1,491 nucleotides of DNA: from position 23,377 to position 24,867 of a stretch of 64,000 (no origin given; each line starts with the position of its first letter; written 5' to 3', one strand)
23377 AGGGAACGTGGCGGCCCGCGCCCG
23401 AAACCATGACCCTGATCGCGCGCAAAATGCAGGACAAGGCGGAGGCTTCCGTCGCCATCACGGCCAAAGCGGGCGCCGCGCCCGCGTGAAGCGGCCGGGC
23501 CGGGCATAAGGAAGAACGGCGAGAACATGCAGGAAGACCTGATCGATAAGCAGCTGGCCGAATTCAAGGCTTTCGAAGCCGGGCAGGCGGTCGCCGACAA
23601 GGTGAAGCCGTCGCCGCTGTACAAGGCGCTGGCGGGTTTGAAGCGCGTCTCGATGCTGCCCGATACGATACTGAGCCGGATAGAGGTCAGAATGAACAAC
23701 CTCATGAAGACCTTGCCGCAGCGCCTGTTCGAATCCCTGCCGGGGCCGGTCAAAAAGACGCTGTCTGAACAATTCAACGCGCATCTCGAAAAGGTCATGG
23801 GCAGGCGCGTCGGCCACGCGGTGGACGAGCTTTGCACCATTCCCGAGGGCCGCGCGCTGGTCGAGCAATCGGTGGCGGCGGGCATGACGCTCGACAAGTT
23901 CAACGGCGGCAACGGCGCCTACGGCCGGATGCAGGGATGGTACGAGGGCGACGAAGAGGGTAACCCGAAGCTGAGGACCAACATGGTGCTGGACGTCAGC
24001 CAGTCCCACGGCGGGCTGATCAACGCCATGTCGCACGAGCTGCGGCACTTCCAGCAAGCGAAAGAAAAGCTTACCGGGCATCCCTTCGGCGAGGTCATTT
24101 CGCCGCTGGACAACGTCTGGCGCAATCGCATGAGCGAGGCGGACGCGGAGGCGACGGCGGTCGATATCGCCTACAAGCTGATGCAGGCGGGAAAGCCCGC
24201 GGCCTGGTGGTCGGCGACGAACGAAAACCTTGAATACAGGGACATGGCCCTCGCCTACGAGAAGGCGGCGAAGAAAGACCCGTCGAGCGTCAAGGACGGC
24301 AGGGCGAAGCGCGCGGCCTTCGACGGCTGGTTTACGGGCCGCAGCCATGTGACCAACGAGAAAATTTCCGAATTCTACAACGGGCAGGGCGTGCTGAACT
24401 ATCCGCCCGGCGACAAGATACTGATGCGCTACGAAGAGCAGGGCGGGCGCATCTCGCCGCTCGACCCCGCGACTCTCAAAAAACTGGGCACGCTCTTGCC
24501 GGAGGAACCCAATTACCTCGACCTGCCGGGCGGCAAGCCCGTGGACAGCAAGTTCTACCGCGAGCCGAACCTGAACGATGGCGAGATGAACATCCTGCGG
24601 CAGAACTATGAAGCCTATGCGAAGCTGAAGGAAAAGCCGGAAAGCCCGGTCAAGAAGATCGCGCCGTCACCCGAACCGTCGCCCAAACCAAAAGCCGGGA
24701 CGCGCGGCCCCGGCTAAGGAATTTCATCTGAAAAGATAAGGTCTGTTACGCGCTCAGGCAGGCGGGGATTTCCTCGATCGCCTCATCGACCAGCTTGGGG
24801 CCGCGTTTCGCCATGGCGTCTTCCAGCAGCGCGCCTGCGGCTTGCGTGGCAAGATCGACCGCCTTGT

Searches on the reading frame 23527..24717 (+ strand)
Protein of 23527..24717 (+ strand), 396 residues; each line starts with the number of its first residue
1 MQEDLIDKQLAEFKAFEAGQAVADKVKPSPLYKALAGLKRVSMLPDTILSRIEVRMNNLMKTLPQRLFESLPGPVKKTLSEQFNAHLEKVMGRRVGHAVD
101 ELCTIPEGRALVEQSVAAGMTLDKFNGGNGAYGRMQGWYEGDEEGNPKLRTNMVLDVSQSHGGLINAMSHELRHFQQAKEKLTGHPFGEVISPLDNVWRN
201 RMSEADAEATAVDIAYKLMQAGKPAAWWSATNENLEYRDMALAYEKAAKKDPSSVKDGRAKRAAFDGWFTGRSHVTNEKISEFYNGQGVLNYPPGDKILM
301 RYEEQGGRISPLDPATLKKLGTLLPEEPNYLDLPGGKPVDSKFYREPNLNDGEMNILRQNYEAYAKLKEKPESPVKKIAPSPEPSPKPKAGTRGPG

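Call 54: search_protein_families(library=pfam, proteins=[window:23527-24717:+], max_evalue=0.001)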
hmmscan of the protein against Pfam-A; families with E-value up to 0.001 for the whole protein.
window:23527-24717:+ (396 aa): 1 family
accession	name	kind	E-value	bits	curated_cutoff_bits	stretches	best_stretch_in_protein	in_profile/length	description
PF20573.4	DUF6782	-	1.3e-25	90.5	27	1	93-273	29-193/241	Putative metallopeptidase family (DUF6782)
